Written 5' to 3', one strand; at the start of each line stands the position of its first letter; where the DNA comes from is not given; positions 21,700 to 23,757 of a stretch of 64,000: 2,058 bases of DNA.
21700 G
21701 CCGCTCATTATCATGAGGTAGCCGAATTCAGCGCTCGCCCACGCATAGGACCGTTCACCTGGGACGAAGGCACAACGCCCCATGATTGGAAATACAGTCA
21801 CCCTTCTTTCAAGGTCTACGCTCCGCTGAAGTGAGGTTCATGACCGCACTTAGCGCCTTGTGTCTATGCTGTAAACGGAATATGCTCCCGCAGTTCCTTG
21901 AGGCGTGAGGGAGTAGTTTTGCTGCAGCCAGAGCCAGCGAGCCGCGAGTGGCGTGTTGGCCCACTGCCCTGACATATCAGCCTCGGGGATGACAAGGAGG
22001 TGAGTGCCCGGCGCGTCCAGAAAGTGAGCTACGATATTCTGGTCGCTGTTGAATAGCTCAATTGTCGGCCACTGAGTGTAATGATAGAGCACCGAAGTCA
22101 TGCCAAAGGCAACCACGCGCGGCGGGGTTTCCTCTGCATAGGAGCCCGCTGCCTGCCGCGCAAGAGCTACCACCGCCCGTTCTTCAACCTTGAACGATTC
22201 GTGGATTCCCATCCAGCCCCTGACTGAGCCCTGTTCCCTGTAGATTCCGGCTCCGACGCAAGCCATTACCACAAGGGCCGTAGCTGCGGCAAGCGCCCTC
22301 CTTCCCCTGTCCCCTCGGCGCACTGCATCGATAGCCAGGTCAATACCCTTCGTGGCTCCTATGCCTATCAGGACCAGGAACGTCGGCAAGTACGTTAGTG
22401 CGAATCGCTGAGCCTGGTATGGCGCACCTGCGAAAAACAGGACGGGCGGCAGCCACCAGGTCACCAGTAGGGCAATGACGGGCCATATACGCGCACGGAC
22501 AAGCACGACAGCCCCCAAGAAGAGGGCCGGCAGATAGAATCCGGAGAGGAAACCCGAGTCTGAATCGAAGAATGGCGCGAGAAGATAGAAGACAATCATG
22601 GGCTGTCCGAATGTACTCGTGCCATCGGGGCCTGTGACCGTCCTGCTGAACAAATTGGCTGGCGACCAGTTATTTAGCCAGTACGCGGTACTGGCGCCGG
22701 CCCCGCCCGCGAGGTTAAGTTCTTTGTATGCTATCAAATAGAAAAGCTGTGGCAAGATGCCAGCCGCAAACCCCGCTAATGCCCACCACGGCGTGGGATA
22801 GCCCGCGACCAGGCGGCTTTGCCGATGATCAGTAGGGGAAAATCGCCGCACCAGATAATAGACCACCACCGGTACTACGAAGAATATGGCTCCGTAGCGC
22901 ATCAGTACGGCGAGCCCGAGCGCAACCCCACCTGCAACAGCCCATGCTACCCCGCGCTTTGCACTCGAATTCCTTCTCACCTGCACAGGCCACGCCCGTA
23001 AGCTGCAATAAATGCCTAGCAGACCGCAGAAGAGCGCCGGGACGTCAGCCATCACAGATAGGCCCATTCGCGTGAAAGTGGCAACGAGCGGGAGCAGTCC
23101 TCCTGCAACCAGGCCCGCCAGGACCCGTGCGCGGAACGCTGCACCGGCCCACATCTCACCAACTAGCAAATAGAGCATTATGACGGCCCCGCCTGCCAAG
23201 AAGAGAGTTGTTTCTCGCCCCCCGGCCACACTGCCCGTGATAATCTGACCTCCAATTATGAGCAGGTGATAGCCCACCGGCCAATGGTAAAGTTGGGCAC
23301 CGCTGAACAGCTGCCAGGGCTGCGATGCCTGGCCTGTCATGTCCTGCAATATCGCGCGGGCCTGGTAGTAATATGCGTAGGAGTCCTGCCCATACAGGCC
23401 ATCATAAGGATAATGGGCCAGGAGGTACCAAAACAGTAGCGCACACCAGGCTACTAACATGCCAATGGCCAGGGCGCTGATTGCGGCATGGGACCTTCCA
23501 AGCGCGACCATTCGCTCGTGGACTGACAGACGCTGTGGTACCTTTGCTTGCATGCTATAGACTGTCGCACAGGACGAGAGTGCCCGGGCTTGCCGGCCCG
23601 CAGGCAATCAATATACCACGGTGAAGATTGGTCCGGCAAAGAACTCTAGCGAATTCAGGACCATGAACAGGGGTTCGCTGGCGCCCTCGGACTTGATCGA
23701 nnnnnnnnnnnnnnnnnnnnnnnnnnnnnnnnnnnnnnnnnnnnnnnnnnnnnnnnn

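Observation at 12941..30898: Envelope glycan locus built almost entirely from GT-C (lipid-linked-sugar dependent) membrane glycosyltransferases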

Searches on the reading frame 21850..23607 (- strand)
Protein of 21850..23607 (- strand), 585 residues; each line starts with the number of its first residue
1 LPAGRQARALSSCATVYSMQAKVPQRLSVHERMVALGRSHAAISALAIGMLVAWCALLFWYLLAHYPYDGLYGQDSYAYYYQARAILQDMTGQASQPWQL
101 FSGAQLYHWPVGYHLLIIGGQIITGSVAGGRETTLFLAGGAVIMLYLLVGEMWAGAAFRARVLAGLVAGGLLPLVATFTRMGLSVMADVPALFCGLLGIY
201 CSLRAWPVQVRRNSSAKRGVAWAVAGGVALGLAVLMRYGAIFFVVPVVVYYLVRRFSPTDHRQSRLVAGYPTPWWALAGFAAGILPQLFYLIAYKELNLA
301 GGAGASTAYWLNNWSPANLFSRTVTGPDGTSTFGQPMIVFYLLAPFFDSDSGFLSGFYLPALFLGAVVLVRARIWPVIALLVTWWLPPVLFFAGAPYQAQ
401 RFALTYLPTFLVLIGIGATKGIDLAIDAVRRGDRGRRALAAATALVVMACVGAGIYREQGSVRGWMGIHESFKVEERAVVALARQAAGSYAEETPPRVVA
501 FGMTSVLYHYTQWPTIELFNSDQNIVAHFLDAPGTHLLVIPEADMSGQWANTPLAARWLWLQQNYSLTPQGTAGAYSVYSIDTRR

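Call 4: search_protein_families(library=pfam, proteins=[window:21850-23607:-], max_evalue=0.01)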
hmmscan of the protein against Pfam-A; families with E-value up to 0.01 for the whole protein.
window:21850-23607:- (585 aa): 2 families
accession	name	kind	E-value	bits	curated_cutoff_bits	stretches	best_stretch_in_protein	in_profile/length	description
PF02366.24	PMT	-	1.4e-09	38.4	22.7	1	126-293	81-236/245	Dolichyl-phosphate-mannose-protein mannosyltransferase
PF13231.12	PMT_2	-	8.7e-05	23.2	26.1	1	141-254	28-132/160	Dolichyl-phosphate-mannose-protein mannosyltransferase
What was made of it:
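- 21850..23553 (-): Intact GT-C enzyme labelled PMT by Pfam, but ArnT/OST-like in structure (invariant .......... motif). PF02366 E 1.4e-9, covering profile positions 81-236 only (call 4).
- On GT39 protein O-mannosyltransferase (tested for 21850-23553): 38.4 bits against a cut-off of 22.7, but only profile positions 81-236 of 245 are covered (call 4).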

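Call 8: search_protein_families(library=ncbifam, proteins=[window:21850-23607:-], max_evalue=0.1)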
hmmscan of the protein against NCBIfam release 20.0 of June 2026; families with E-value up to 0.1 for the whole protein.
window:21850-23607:- (585 aa): 1 family
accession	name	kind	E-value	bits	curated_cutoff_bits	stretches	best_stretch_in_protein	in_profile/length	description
TIGR04154.1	archaeo_STT3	subfamily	0.097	11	450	0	109-261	69-232/831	oligosaccharyl transferase, archaeosortase A system-associated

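Call 28: search_solved_structures(query=window:21850-23553:-, max_evalue=1)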
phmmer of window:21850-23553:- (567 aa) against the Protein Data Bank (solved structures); distinct sequences matched with E-value up to 1: 0.

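Call 64: find_homologous_proteins(query=window:21850-23553:-, max_evalue=0.00001)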
Query window:21850-23553:- (567 aa): 80 proteins with E <= 0.00001 among 8000 candidates.
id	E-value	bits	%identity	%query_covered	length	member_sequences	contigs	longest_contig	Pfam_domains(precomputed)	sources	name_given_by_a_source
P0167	0.0e+0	1269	100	100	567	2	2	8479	PF02366.25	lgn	-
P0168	1.1e-292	990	77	100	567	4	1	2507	PF02366.25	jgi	-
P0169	8.5e-278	941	82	90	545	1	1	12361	PF02366.25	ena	-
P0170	2.5e-219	748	61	100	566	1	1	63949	PF02366.25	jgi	jgi:hypothetical protein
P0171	4.3e-218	743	58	100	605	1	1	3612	PF02366.25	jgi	-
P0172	1.2e-217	742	59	98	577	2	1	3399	PF02366.25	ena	-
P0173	1.9e-208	712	56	100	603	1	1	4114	PF02366.25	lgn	-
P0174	3.9e-192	658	55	100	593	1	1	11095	PF02366.25,PF13231.13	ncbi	-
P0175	2.1e-189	649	56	94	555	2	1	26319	PF02366.25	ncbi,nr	ncbi:MAG TPA: phospholipid carrier-dependent glycosyltransferase [Chloroflexia bacterium]|nr:phospho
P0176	8.1e-165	568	57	79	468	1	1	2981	PF02366.25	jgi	jgi:hypothetical protein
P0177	4.4e-162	559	48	100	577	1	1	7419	-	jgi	jgi:4-amino-4-deoxy-L-arabinose transferase-like glycosyltransferase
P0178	3.9e-161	555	70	63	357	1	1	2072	-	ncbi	ncbi:MAG: hypothetical protein ABJA50_12410, partial [Chloroflexota bacterium]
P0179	3.3e-150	519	46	97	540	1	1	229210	PF02366.25,PF13231.13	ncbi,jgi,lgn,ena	ncbi:MAG TPA: phospholipid carrier-dependent glycosyltransferase [Chloroflexia bacterium]|jgi:hypoth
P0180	2.5e-149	516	47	100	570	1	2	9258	PF02366.25,PF03901.24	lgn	-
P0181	8.1e-145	502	45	95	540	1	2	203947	PF13231.13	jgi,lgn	jgi:hypothetical protein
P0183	1.1e-140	488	48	91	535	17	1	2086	PF02366.25,PF13231.13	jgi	jgi:4-amino-4-deoxy-L-arabinose transferase-like glycosyltransferase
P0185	4.2e-138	479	47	95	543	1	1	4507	PF02366.25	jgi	jgi:hypothetical protein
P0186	1.9e-136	474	48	91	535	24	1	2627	PF02366.25,PF13231.13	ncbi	ncbi:MAG TPA: phospholipid carrier-dependent glycosyltransferase [Chloroflexia bacterium]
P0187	2.2e-136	474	46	95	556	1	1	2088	PF02366.25,PF13231.13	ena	-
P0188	2.9e-136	473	46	98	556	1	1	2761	PF02366.25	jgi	-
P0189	1.6e-135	471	47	91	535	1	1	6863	PF02366.25,PF13231.13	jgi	jgi:4-amino-4-deoxy-L-arabinose transferase-like glycosyltransferase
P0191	2.1e-129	451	46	94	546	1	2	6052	PF02366.25,PF13231.13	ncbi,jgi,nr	ncbi:MAG: Dolichyl-phosphate-mannose-protein mannosyltransferase [Chloroflexia bacterium]|jgi:hypoth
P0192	9.5e-129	449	43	95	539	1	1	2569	PF02366.25,PF13231.13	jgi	jgi:4-amino-4-deoxy-L-arabinose transferase-like glycosyltransferase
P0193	1.2e-128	448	45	94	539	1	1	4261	PF02366.25,PF13231.13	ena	-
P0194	8.5e-127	442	46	96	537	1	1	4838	PF02366.25,PF13231.13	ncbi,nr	ncbi:MAG TPA: phospholipid carrier-dependent glycosyltransferase [Chloroflexia bacterium]|nr:phospho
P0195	2.0e-126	441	43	92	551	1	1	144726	PF02366.25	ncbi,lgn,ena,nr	ncbi:MAG TPA: phospholipid carrier-dependent glycosyltransferase [Chloroflexia bacterium]|nr:phospho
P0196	2.3e-123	431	43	94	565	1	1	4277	PF02366.25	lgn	-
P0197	3.3e-123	430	42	94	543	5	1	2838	PF02366.25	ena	-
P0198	1.5e-122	428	44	95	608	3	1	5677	PF02366.25,PF13231.13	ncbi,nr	ncbi:MAG TPA: phospholipid carrier-dependent glycosyltransferase [Chloroflexia bacterium]|nr:phospho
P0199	1.9e-122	428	43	95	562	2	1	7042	PF02366.25,PF13231.13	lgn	-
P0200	6.4e-121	423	44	93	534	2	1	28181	PF02366.25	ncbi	ncbi:MAG: ArnT family glycosyltransferase [Chloroflexia bacterium]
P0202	1.5e-119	418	44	95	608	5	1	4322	PF02366.25,PF13231.13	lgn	-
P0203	4.2e-118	413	43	94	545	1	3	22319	PF02366.25,PF13231.13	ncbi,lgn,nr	ncbi:MAG: phospholipid carrier-dependent glycosyltransferase [Chloroflexota bacterium]|nr:phospholip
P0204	3.1e-115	404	41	93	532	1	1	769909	PF02366.25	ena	-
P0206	2.6e-112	394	41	96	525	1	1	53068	PF02366.25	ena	-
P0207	4.4e-112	394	41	93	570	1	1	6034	PF02366.25,PF13231.13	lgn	-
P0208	1.8e-110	388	40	92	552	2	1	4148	PF02366.25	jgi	jgi:4-amino-4-deoxy-L-arabinose transferase-like glycosyltransferase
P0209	4.7e-110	387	38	96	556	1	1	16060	PF02366.25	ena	-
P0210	8.9e-110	386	40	93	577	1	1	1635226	-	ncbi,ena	ncbi:MAG: phospholipid carrier-dependent glycosyltransferase [Chloroflexia bacterium]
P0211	1.4e-109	385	39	92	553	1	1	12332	PF02366.25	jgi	jgi:4-amino-4-deoxy-L-arabinose transferase-like glycosyltransferase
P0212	2.3e-109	384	39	99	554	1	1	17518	PF02366.25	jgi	jgi:4-amino-4-deoxy-L-arabinose transferase-like glycosyltransferase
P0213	1.1e-108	382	40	95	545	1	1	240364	PF02366.25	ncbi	ncbi:MAG: phospholipid carrier-dependent glycosyltransferase [Chloroflexota bacterium]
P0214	6.8e-107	376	41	94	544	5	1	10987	PF02366.25,PF13231.13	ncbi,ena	ncbi:MAG TPA: phospholipid carrier-dependent glycosyltransferase [Chloroflexia bacterium]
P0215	6.6e-106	373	40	93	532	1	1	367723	PF02366.25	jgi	jgi:4-amino-4-deoxy-L-arabinose transferase-like glycosyltransferase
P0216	8.2e-106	373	41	93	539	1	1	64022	PF02366.25,PF13231.13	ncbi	-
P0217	5.3e-104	367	41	93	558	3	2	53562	PF02366.25,PF13231.13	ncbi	-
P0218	2.0e-103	365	38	93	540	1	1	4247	PF02366.25,PF13231.13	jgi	jgi:4-amino-4-deoxy-L-arabinose transferase-like glycosyltransferase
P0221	5.5e-99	350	37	100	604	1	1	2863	PF02366.25,PF13231.13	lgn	-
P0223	2.8e-96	341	39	86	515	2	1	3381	PF02366.25,PF13231.13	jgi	jgi:4-amino-4-deoxy-L-arabinose transferase-like glycosyltransferase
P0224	3.0e-96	341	39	92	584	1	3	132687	PF02366.25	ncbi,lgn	-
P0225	1.0e-92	330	38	95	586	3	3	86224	PF02366.25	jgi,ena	jgi:4-amino-4-deoxy-L-arabinose transferase-like glycosyltransferase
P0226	7.6e-90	320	50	63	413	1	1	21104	PF02366.25,PF13231.13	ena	-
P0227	3.6e-74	268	48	55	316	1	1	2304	PF02366.25,PF13231.13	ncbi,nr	ncbi:MAG TPA: phospholipid carrier-dependent glycosyltransferase, partial [Chloroflexia bacterium]|n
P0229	4.3e-50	189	42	48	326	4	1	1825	PF02366.25,PF13231.13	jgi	jgi:hypothetical protein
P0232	1.0e-21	95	24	96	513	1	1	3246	PF02366.25,PF13231.13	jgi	jgi:hypothetical protein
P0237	5.5e-17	80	27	92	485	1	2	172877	PF02366.25,PF13231.13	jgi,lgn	jgi:hypothetical protein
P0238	6.1e-17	79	27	91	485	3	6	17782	PF02366.25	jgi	jgi:hypothetical protein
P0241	5.9e-12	63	27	91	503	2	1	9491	PF02366.25,PF13231.13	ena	-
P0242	1.4e-11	62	25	91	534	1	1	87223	PF02366.25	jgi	-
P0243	1.3e-7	49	28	20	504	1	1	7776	PF02366.25,PF13231.13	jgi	jgi:4-amino-4-deoxy-L-arabinose transferase-like glycosyltransferase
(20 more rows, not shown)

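Call 65: find_encoding_contigs(protein=P0210, flank=10000, max_places=1)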
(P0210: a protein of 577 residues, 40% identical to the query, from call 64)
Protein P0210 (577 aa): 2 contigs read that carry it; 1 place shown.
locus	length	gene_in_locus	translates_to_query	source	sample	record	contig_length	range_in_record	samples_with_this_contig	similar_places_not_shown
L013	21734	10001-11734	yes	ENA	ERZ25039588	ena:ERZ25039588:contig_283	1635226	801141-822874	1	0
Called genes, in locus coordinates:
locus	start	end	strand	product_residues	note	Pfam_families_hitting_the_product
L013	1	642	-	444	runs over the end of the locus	-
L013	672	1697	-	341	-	PF00589:Phage_integrase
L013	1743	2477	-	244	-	-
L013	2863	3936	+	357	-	PF01833:TIG, PF20144:TIG_SUH (faint), PF01833:TIG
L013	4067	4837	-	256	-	PF05175:MTS, PF01170:UPF0020, PF03602:Cons_hypoth95, PF06325:PrmA, PF09445:Methyltransf_15, PF13847:Methyltransf_31, PF08241:Methyltransf_11, PF13649:Methyltransf_25, +5 more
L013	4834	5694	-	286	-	PF04932:Wzy_C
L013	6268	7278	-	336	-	PF02585:PIG-L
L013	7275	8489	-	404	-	PF13527:Acetyltransf_9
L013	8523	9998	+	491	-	-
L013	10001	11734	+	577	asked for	-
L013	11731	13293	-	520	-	-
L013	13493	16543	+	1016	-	PF13620:CarboxypepD_reg (faint), PF08486:SpoIID, PF07691:PA14, PF00404:Dockerin_1 (faint)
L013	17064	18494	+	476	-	PF00005:ABC_tran, PF14524:Wzt_C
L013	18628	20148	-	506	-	PF02789:Peptidase_M17_N, PF00883:Peptidase_M17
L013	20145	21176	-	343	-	PF03486:HI0933_like (faint), PF07992:Pyr_redox_2, PF13434:Lys_Orn_oxgnase (faint), PF13738:Pyr_redox_3, PF00743:FMO-like (weak), PF00070:Pyr_redox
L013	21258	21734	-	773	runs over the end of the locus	PF01510:Amidase_2, PF25275:Golvesin_C, PF00395:SLH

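Call 66: find_encoding_contigs(protein=P0179, flank=10000, max_places=1)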
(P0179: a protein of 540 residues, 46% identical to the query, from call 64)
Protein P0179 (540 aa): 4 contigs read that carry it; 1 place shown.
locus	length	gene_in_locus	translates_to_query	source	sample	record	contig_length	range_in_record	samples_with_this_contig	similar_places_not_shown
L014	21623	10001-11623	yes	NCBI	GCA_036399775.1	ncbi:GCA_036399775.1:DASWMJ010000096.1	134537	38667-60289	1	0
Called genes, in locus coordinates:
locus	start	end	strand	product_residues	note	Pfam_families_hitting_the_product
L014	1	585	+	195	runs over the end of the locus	PF13480:Acetyltransf_6, PF13527:Acetyltransf_9, PF00583:Acetyltransf_1, PF13673:Acetyltransf_10, PF13508:Acetyltransf_7, PF08445:FR47 (weak)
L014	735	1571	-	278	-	PF05050:Methyltransf_21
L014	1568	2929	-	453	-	PF01943:Polysacc_synt, PF13440:Polysacc_synt_3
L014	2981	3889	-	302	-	PF00535:Glycos_transf_2, PF10111:Glyco_tranf_2_2, PF13641:Glyco_tranf_2_3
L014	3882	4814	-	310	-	PF02585:PIG-L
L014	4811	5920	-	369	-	PF00583:Acetyltransf_1 (faint), PF13527:Acetyltransf_9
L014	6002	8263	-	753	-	PF13231:PMT_2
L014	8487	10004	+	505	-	-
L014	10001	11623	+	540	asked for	PF02366:PMT, PF13231:PMT_2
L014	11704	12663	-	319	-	-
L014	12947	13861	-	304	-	PF00582:Usp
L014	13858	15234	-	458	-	PF01566:Nramp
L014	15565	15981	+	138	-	-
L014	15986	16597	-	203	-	PF12804:NTP_transf_3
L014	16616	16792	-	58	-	-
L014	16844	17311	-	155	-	PF03243:MerB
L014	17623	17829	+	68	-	PF15919:HicB_lk_antitox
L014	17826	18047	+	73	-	PF07927:HicA_toxin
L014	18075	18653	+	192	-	PF02663:FmdE, PF01258:zf-dskA_traR (weak)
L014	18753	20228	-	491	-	PF10646:Germane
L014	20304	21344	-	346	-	PF03916:NrfD, PF14589:NrfD_2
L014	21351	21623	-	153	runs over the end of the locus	PF01850:PIN (weak)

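Call 67: find_encoding_contigs(protein=P0195, flank=10000, max_places=1)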
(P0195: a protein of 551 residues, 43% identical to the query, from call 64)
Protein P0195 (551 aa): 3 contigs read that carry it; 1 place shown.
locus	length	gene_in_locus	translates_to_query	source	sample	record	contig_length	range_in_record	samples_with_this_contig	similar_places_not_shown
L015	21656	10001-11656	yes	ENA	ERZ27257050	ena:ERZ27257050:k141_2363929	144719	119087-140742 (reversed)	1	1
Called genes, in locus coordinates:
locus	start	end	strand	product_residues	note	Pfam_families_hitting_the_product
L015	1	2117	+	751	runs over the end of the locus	PF24316:Tli3 (faint), PF02012:BNR (faint), PF15892:BNR_4 (weak), PF13088:BNR_2 (weak)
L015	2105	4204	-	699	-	PF13620:CarboxypepD_reg (weak), PF08486:SpoIID, PF07691:PA14 (weak)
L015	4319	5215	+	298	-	PF13489:Methyltransf_23, PF13847:Methyltransf_31, PF08241:Methyltransf_11, PF08242:Methyltransf_12, PF13649:Methyltransf_25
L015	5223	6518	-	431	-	PF01943:Polysacc_synt, PF13440:Polysacc_synt_3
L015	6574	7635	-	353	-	PF00535:Glycos_transf_2, PF10111:Glyco_tranf_2_2, PF13641:Glyco_tranf_2_3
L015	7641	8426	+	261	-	PF05175:MTS, PF01135:PCMT (weak), PF02475:TRM5-TYW2_MTfase, PF06325:PrmA, PF13489:Methyltransf_23, PF13847:Methyltransf_31, PF08241:Methyltransf_11, PF13649:Methyltransf_25, +5 more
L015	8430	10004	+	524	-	PF13231:PMT_2 (weak)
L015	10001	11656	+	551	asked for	PF02366:PMT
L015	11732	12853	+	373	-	PF02899:Phage_int_SAM_1, PF00589:Phage_integrase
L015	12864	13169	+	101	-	PF07883:Cupin_2 (weak)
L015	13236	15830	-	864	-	PF09586:YfhO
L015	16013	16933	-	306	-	PF01061:ABC2_membrane, PF12698:ABC2_membrane_3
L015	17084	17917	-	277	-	PF01061:ABC2_membrane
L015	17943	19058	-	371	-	PF00005:ABC_tran, PF13304:AAA_21 (faint), PF13732:DrrA1-3_C (weak)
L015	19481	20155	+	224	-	PF02660:G3P_acyltransf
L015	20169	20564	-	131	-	-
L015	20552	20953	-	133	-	-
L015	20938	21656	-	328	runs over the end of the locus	PF00941:FAD_binding_5, PF03450:CO_deh_flav_C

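Call 68: search_solved_structures(query=L015:6574-7635:-, max_evalue=0.001)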
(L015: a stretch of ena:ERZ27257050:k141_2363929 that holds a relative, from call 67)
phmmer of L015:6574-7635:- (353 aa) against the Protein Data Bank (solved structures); distinct sequences matched with E-value up to 0.001: 32.
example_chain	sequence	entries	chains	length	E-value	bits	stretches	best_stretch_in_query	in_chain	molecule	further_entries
2z87_A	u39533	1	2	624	1.1e-21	80.7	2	52-155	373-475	Chondroitin synthase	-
2z86_A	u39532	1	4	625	1.1e-21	80.7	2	52-155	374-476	Chondroitin synthase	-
5hea_A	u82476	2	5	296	2.2e-13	53.3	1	53-177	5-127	Putative glycosyltransferase (GalT1)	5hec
6yv7_B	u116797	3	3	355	3.8e-13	52.6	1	52-253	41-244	Glycosyl transferase, family 2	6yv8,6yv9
6yv7_A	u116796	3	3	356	3.8e-13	52.6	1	52-253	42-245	Glycosyl transferase, family 2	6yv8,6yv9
9jma_A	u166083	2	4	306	8.7e-13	51.4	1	55-255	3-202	GalNAc(5)-diNAcBac-PP-undecaprenol beta-1,3-glucosyltransferase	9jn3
1h7l_A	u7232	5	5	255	1.2e-11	47.7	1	53-168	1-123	SPORE COAT POLYSACCHARIDE BIOSYNTHESIS PROTEIN SPSA | PROTEIN (SPORE COAT POLYSACCHARIDE BIOSYNTHESIS PROTEIN SPSA)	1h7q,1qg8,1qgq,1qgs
3bcv_A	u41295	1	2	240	1.6e-11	47.2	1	52-151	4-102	Putative glycosyltransferase protein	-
6p61_A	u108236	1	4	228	9.7e-11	44.7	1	43-169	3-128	Glycosyltransferase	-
8vh7_A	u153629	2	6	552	4.2e-10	42.6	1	53-158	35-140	Heparosan synthase B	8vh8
8viw_A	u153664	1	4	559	4.3e-10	42.6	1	53-158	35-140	Heparosan synthase B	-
9omj_A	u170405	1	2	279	1.7e-09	40.6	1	54-154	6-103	Glycosyltransferase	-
6h1j_A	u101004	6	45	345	2.1e-09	40.3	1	53-151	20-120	Probable ss-1,3-N-acetylglucosaminyltransferase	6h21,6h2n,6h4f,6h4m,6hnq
9omm_A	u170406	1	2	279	2.4e-09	40.1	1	55-154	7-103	Glycosyltransferase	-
9omh_A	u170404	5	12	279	2.4e-09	40.1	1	55-154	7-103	Glycosyltransferase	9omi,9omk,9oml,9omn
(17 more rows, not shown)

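Call 69: search_solved_structures(query=L014:2981-3889:-, max_evalue=0.001)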
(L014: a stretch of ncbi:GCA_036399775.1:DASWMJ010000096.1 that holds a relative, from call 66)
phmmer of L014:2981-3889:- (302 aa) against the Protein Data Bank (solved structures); distinct sequences matched with E-value up to 0.001: 32.
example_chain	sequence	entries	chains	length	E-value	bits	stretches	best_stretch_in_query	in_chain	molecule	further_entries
2z87_A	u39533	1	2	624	7.2e-16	61.6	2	7-133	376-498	Chondroitin synthase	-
2z86_A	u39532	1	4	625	7.3e-16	61.6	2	7-133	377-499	Chondroitin synthase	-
9jma_A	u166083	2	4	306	1.2e-12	51.1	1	7-214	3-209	GalNAc(5)-diNAcBac-PP-undecaprenol beta-1,3-glucosyltransferase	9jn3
5hea_A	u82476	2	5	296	6.2e-11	45.4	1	5-132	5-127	Putative glycosyltransferase (GalT1)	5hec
8vh7_A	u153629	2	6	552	2.3e-10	43.5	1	4-125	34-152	Heparosan synthase B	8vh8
8viw_A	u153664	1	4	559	2.4e-10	43.5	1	4-125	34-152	Heparosan synthase B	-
9omh_A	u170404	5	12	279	2e-08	37.2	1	6-106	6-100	Glycosyltransferase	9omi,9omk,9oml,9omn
9omm_A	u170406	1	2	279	2e-08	37.2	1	6-106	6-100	Glycosyltransferase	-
9omj_A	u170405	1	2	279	2.8e-08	36.7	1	7-106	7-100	Glycosyltransferase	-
6yv7_B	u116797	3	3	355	5.9e-07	32.4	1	7-105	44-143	Glycosyl transferase, family 2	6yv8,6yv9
6yv7_A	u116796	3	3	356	6e-07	32.3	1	7-105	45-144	Glycosyl transferase, family 2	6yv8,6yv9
3bcv_A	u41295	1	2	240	3.3e-06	29.9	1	7-101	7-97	Putative glycosyltransferase protein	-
5tze_C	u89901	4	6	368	1e-05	28.3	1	7-105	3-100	Glycosyl transferase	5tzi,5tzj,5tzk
6h1j_A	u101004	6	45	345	2e-05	27.4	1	6-107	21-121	Probable ss-1,3-N-acetylglucosaminyltransferase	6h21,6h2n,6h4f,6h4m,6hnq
5tz8_A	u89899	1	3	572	2.1e-05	27.3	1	7-105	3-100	Glycosyl transferase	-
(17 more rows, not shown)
